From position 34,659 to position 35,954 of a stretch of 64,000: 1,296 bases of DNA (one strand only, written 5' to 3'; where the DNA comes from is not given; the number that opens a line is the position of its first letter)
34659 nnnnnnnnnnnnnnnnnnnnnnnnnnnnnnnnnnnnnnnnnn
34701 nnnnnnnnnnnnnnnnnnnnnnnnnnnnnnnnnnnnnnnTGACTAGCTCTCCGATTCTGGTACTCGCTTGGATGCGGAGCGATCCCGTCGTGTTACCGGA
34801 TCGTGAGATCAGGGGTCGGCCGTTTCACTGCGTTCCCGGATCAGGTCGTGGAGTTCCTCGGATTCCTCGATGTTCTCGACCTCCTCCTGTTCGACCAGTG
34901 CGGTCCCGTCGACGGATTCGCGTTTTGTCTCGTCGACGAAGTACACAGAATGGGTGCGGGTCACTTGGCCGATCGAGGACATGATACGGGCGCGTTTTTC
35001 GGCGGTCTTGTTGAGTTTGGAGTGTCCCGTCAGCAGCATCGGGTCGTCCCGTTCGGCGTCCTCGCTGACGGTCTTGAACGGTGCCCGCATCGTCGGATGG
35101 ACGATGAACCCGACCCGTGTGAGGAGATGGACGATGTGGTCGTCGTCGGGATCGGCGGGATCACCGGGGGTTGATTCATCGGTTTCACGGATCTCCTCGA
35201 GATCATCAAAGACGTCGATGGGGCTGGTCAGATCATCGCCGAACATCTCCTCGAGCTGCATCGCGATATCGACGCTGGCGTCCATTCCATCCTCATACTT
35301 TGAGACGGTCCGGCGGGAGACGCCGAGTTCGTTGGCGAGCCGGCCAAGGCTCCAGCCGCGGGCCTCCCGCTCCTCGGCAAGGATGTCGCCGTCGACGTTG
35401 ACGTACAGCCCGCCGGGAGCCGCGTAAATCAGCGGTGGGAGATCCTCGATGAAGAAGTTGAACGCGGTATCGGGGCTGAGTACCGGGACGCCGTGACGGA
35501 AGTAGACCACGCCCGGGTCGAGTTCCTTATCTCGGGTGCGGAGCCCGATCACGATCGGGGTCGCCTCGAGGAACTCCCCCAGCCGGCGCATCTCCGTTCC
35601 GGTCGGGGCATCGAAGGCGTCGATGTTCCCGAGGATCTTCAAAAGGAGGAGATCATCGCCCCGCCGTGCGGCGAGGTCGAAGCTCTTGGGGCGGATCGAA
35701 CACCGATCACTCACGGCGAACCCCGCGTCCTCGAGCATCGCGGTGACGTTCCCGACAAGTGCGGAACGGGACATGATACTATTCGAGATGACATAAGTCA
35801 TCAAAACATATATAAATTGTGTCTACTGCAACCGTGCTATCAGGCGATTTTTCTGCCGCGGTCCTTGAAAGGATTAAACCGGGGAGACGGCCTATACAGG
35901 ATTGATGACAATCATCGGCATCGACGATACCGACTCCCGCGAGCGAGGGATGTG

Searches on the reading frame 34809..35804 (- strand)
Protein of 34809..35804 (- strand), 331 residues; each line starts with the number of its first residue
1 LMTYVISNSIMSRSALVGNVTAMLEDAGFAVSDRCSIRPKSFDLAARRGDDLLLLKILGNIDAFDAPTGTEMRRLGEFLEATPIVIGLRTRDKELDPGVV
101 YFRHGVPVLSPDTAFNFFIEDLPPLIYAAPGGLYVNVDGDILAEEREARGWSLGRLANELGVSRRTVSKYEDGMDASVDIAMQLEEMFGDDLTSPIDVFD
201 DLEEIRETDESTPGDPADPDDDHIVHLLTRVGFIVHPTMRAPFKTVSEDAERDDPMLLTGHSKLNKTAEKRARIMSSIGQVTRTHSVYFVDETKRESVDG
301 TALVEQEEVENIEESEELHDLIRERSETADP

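Call 78: search_protein_families(library=pfam, proteins=[window:34809-35804:-])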
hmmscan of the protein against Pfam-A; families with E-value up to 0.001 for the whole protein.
window:34809-35804:- (331 aa): 3 families
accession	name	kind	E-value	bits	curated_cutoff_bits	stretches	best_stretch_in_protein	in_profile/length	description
PF01381.28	HTH_3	-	1.5e-08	34.9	23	1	142-189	1-49/55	Helix-turn-helix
PF13560.12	HTH_31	-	6.3e-07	30.1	27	1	139-173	3-37/64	Helix-turn-helix domain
PF08279.18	HTH_11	-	0.00025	21.3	25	1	141-170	5-35/55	HTH domain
